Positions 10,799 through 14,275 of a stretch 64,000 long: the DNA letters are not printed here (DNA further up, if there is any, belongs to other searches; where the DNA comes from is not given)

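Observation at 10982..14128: PHB depolymerase with two complete, different catalytic domains in one chain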

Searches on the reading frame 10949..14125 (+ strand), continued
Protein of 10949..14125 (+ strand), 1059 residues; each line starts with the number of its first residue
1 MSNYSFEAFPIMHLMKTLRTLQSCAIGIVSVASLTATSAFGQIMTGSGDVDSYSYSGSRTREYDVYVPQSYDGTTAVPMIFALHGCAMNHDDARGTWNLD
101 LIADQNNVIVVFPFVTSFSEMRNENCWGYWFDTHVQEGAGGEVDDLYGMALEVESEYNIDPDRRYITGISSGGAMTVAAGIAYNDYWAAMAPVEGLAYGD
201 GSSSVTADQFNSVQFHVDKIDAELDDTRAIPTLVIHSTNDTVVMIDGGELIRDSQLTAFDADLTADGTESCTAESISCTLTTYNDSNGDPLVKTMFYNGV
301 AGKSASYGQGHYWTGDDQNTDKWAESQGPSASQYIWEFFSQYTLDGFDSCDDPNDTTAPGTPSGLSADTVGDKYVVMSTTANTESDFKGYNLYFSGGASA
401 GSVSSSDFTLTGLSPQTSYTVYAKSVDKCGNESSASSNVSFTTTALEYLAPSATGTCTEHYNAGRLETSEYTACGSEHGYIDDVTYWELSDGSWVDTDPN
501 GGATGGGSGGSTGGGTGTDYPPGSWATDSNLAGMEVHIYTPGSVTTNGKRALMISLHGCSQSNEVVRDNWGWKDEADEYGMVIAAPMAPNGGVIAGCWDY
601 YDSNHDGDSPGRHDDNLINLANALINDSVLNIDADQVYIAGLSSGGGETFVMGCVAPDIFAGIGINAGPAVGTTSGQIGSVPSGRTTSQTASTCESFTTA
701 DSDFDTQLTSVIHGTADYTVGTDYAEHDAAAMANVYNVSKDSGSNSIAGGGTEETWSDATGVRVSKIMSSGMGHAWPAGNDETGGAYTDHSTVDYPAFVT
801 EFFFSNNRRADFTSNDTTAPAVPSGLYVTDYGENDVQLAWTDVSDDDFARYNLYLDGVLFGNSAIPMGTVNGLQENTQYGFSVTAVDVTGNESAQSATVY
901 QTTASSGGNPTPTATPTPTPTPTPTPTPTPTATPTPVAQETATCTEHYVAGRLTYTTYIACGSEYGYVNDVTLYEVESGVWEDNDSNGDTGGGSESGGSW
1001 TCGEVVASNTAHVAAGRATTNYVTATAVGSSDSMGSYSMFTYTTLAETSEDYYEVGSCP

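Call 20: find_related_loci(query=window:10949-14125:+, collection=genome_contigs, flank=6000)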
Query window:10949-14125:+ (1059 aa) in genome_contigs; peptide patterns used: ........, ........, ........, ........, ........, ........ (x = any residue, [..] = any of these).
20 stretches matched a pattern; 14 encode a relative of the query (tblastn E <= 1e-3); 14 distinct loci.
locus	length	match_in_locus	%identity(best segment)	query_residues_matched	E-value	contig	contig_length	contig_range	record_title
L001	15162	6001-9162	93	6-1059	0e+0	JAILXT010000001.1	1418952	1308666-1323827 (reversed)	MAG: Agarilytica sp. isolate PHBVgamm1 PHBVgamm1_contig_1, whole genome shotgun sequence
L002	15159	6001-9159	90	6-1059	0e+0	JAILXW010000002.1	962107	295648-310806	MAG: Agarilytica sp. isolate PHBVgamm4 PHBVgamm4_contig_2, whole genome shotgun sequence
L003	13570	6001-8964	69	12-1059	0e+0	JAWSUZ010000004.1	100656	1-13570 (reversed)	MAG: Agarilytica sp. isolate AMN13_PHB_gam1 T50P3HB_contig_6, whole genome shotgun sequence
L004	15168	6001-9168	57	15-1058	0e+0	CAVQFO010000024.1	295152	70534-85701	MAG: uncultured Gammaproteobacteria bacterium isolate MFD05684.bin.3.44 genome assembly, contig: contig_39965, whole gen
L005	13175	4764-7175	56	27-1057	0e+0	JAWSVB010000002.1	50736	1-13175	MAG: Gammaproteobacteria bacterium isolate PJM12_PHB_gam1 A6P3HBJ1_contig_2_2, whole genome shotgun sequence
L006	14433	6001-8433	63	13-985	0e+0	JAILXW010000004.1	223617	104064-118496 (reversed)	MAG: Agarilytica sp. isolate PHBVgamm4 PHBVgamm4_contig_4, whole genome shotgun sequence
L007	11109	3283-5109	65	6-1059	0e+0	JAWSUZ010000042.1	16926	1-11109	MAG: Agarilytica sp. isolate AMN13_PHB_gam1 T50P3HB_contig_82, whole genome shotgun sequence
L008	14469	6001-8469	60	15-983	0e+0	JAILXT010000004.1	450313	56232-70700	MAG: Agarilytica sp. isolate PHBVgamm1 PHBVgamm1_contig_4, whole genome shotgun sequence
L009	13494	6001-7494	64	2-985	0e+0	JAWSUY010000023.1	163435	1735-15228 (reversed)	MAG: Agarilytica sp. isolate BHT04_PHB_gam1 A6P3HB_contig_258, whole genome shotgun sequence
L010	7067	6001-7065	69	11-826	2e-161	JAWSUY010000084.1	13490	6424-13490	MAG: Agarilytica sp. isolate BHT04_PHB_gam1 A6P3HB_contig_4324, whole genome shotgun sequence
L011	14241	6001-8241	56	18-816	1e-115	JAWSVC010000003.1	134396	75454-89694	MAG: Gammaproteobacteria bacterium isolate PJM12_PHB_gam2 A6P3HBJ1_contig_5, whole genome shotgun sequence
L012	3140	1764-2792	54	11-672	6e-112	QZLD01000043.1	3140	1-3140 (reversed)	MAG: Gammaproteobacteria bacterium isolate Madre5 k127_65359, whole genome shotgun sequence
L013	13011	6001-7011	55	14-649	2e-104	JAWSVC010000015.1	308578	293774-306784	MAG: Gammaproteobacteria bacterium isolate PJM12_PHB_gam2 A6P3HBJ1_contig_48, whole genome shotgun sequence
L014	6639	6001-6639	56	19-651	2e-72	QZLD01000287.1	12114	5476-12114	MAG: Gammaproteobacteria bacterium isolate Madre5 k127_190278, whole genome shotgun sequence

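Call 46: search_protein_representatives(protein=window:10949-14125:+)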
Query: 1059 residues. Proteins with E-value up to 0.001 (for the whole library): 14774; up to 1e-10: 4125; up to 1e-30: 501. The best 150 are listed.
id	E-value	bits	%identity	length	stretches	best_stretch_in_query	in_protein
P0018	4.6e-290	981.6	51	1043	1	34-1059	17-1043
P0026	9.1e-253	858.1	53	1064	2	34-824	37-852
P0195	1.1e-244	831.3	36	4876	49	352-445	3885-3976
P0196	1.9e-172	592.2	54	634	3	444-918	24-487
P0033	1.5e-151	523.0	45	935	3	50-373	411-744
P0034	3.2e-150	518.6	52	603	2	29-504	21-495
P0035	1.3e-138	480.2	47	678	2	35-504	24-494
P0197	4.2e-130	452.0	45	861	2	438-813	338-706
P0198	1.6e-127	443.4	39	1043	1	48-1003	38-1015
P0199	1.3e-126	440.4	48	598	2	29-467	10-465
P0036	9.2e-112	391.3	44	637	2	37-348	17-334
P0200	2.2e-110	386.7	61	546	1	43-347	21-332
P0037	5.0e-110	385.5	55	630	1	31-366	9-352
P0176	2.1e-104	366.9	52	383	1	22-348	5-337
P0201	3.1e-101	356.4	49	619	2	522-812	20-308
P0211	3.0e-80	287.0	40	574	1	522-1059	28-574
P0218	5.4e-77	276.2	36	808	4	520-819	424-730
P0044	4.1e-69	250.1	34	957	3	505-1059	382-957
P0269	1.3e-61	225.2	37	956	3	510-822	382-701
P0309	2.6e-55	204.4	34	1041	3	508-914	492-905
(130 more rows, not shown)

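Call 49: search_protein_families(library=ncbifam, proteins=[P0197, P0198, P0218, P0269, P0309, P0033, P0043, P0041], max_evalue=0.00001)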
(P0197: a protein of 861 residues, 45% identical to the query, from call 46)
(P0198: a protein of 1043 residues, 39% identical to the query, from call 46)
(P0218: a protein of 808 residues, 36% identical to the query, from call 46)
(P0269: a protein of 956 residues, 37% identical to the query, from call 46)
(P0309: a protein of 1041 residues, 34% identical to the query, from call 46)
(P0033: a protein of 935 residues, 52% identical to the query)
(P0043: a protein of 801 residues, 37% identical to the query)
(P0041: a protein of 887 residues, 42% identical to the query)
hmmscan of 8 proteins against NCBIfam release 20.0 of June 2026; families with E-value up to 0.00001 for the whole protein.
P0197 (861 aa): 3 families
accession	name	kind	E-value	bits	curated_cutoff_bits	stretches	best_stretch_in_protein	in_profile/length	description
NF050058.1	e_dPHAscl_type1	hypoth_equivalog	6.5e-100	334.2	150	2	435-696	9-276/276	extracellular catalytic domain type 1 short-chain-length polyhydroxyalkanoate depolymerase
TIGR01840.1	esterase_phb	subfamily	2e-88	295.5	107.85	2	438-643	3-208/213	PHB depolymerase family esterase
NF050059.1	e_dPHAscl_type2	hypoth_equivalog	3.9e-19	69.1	280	1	438-504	209-284/305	extracellular catalytic domain type 2 short-chain-length polyhydroxyalkanoate depolymerase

P0198 (1043 aa): 4 families
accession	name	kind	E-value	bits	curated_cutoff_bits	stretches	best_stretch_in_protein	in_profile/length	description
NF050058.1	e_dPHAscl_type1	hypoth_equivalog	2.2e-97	325.8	150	2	537-803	8-275/276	extracellular catalytic domain type 1 short-chain-length polyhydroxyalkanoate depolymerase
TIGR01840.1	esterase_phb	subfamily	1.2e-91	306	107.85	2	540-750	2-212/213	PHB depolymerase family esterase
NF050059.1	e_dPHAscl_type2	hypoth_equivalog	2.8e-22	79.5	280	2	46-122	200-280/305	extracellular catalytic domain type 2 short-chain-length polyhydroxyalkanoate depolymerase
NF050057.1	e_dPHAmcl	equivalog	6.6e-09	35.4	270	0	148-190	133-174/252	extracellular medium-chain-length polyhydroxyalkanoate depolymerase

P0218 (808 aa): 3 families
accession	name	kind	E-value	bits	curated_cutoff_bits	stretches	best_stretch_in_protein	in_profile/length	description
NF050058.1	e_dPHAscl_type1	hypoth_equivalog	7.1e-102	340.6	150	2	435-714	4-276/276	extracellular catalytic domain type 1 short-chain-length polyhydroxyalkanoate depolymerase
TIGR01840.1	esterase_phb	subfamily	2e-98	328.1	107.85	2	442-654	2-206/213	PHB depolymerase family esterase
NF050059.1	e_dPHAscl_type2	hypoth_equivalog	1.6e-28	99.9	280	3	56-132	204-284/305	extracellular catalytic domain type 2 short-chain-length polyhydroxyalkanoate depolymerase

P0269 (956 aa): 3 families
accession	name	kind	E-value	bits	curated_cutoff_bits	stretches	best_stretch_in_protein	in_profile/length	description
NF050059.1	e_dPHAscl_type2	hypoth_equivalog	3.4e-111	371.4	280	2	40-372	2-304/305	extracellular catalytic domain type 2 short-chain-length polyhydroxyalkanoate depolymerase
NF050058.1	e_dPHAscl_type1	hypoth_equivalog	6.7e-75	252.1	150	3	404-682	5-276/276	extracellular catalytic domain type 1 short-chain-length polyhydroxyalkanoate depolymerase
TIGR01840.1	esterase_phb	subfamily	7.3e-53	179.2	107.85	1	410-616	2-204/213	PHB depolymerase family esterase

P0309 (1041 aa): 3 families
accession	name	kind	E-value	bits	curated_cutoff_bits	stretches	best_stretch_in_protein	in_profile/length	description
NF050059.1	e_dPHAscl_type2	hypoth_equivalog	6e-106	354.2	280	2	37-396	2-305/305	extracellular catalytic domain type 2 short-chain-length polyhydroxyalkanoate depolymerase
NF050058.1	e_dPHAscl_type1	hypoth_equivalog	6.7e-67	225.9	150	3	517-794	8-275/276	extracellular catalytic domain type 1 short-chain-length polyhydroxyalkanoate depolymerase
TIGR01840.1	esterase_phb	subfamily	1.7e-63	213.9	107.85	2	521-730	3-203/213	PHB depolymerase family esterase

P0033 (935 aa): 5 families
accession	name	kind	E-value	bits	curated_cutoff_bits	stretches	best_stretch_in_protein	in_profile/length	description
NF050058.1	e_dPHAscl_type1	hypoth_equivalog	3.3e-96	322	150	2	418-702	4-275/276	extracellular catalytic domain type 1 short-chain-length polyhydroxyalkanoate depolymerase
TIGR01840.1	esterase_phb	subfamily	3.6e-85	284.8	107.85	2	426-627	3-206/213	PHB depolymerase family esterase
NF047638.1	throspo3_MtsC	equivalog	6.6e-35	120.8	350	3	714-785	193-264/428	cell-cell cohesion MYXO-CTERM protein MtsC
NF050059.1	e_dPHAscl_type2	hypoth_equivalog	6.7e-24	84.8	280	2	425-491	208-280/305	extracellular catalytic domain type 2 short-chain-length polyhydroxyalkanoate depolymerase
NF045500.1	Omp28_seleno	equivalog_domain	2.9e-23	82.9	200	3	792-827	274-309/377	Omp28-related selenoprotein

P0043 (801 aa): 4 families
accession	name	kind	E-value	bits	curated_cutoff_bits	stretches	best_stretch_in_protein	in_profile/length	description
NF050058.1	e_dPHAscl_type1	hypoth_equivalog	2.3e-104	348.7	150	2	49-324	6-275/276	extracellular catalytic domain type 1 short-chain-length polyhydroxyalkanoate depolymerase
TIGR01840.1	esterase_phb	subfamily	9.1e-103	342.3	107.85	2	53-263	1-206/213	PHB depolymerase family esterase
NF050059.1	e_dPHAscl_type2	hypoth_equivalog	4.4e-30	105.1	280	2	148-474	3-301/305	extracellular catalytic domain type 2 short-chain-length polyhydroxyalkanoate depolymerase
NF050057.1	e_dPHAmcl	equivalog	1.2e-09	37.8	270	0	480-527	130-177/252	extracellular medium-chain-length polyhydroxyalkanoate depolymerase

P0041 (887 aa): 4 families
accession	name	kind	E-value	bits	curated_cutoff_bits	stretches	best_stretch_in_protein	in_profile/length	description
TIGR01840.1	esterase_phb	subfamily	1.8e-111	370.8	107.85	2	427-645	2-213/213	PHB depolymerase family esterase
NF050058.1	e_dPHAscl_type1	hypoth_equivalog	1.3e-104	349.5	150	2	419-700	3-276/276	extracellular catalytic domain type 1 short-chain-length polyhydroxyalkanoate depolymerase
NF050059.1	e_dPHAscl_type2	hypoth_equivalog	2e-24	86.5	280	2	51-121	209-280/305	extracellular catalytic domain type 2 short-chain-length polyhydroxyalkanoate depolymerase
NF050057.1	e_dPHAmcl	equivalog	3.2e-09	36.5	270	0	476-577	86-185/252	extracellular medium-chain-length polyhydroxyalkanoate depolymerase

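Call 53: predict_structure(alignment_id=A1)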
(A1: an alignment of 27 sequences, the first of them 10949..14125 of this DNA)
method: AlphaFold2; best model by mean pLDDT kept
length: 1059 residues; sequences in the alignment: 27
mean_pLDDT: 74.1   pTM: 0.40
mean pLDDT of the five models: 74.1, 74.0, 73.9, 71.0, 69.0
residues with pLDDT >= 90: 317; 70-90: 438; 50-70: 109; < 50: 195
segments of 3 or more residues with pLDDT < 50: 1-44, 204-208, 301-306, 314-329, 502-518, 778-790, 813-815, 908-998
pLDDT, mean of each block of 10 residues (from residue 1): 31 29 28 28 62 86 90 92 80 70 86 76 69 79 92 95 92 90 93 85 53 86 84 86 77 88 79 65 81 80 49 44 43 83 74 72 91 82 80 79 76 78 85 91 70 74 81 82 76 77 31 39 80 88 77 88 78 81 88 68 67 84 86 92 84 90 86 75 86 83 81 82 90 93 81 90 90 52 41 75 87 61 94 94 89 95 94 93 92 93 73 37 31 29 33 33 26 25 29 41 94 96 94 91 94 91
secondary structure, 60 per line:
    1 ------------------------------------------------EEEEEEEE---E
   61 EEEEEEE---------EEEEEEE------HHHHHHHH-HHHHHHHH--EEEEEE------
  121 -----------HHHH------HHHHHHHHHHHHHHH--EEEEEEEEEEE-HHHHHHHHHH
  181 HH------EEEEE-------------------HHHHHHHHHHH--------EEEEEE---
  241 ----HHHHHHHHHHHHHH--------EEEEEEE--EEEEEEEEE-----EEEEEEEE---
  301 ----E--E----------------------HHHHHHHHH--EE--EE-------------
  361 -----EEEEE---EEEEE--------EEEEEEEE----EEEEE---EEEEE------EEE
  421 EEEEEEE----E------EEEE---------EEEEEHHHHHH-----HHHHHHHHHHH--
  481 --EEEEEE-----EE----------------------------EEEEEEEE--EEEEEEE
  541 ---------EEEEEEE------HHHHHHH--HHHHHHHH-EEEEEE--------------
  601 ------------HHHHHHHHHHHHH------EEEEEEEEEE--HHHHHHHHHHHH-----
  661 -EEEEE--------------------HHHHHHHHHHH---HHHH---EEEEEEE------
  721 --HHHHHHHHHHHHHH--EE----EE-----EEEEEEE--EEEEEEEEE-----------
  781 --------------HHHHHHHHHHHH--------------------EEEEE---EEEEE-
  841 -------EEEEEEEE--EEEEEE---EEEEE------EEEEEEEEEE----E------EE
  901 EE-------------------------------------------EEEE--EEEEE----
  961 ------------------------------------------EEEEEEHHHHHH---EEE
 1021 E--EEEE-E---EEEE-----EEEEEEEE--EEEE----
elements in order (helices of 4 or more, strands of 3 or more residues): E49-56 E60-67 E77-83 H90-97 H99-106 E109-114 H132-135 H142-156 E159-169 H171-182 E189-193 H213-223 E232-237 H245-258 E267-273 E276-284 E290-297 H331-339 E366-370 E374-378 E387-394 E399-403 E407-411 E418-427 E439-442 E452-456 H457-462 H468-478 E483-488 E524-531 E534-540 E550-556 H563-569 H572-579 E581-586 H613-625 E632-641 H644-655 E662-666 H687-697 H701-704 E708-714 H723-736 E752-758 E761-769 H795-806 E827-831 E835-839 E848-855 E858-863 E867-871 E878-887 E899-902 E946-949 E952-956 E1003-1008 H1009-1014 E1018-1021 E1024-1027 E1033-1036 E1042-1049 E1052-1055
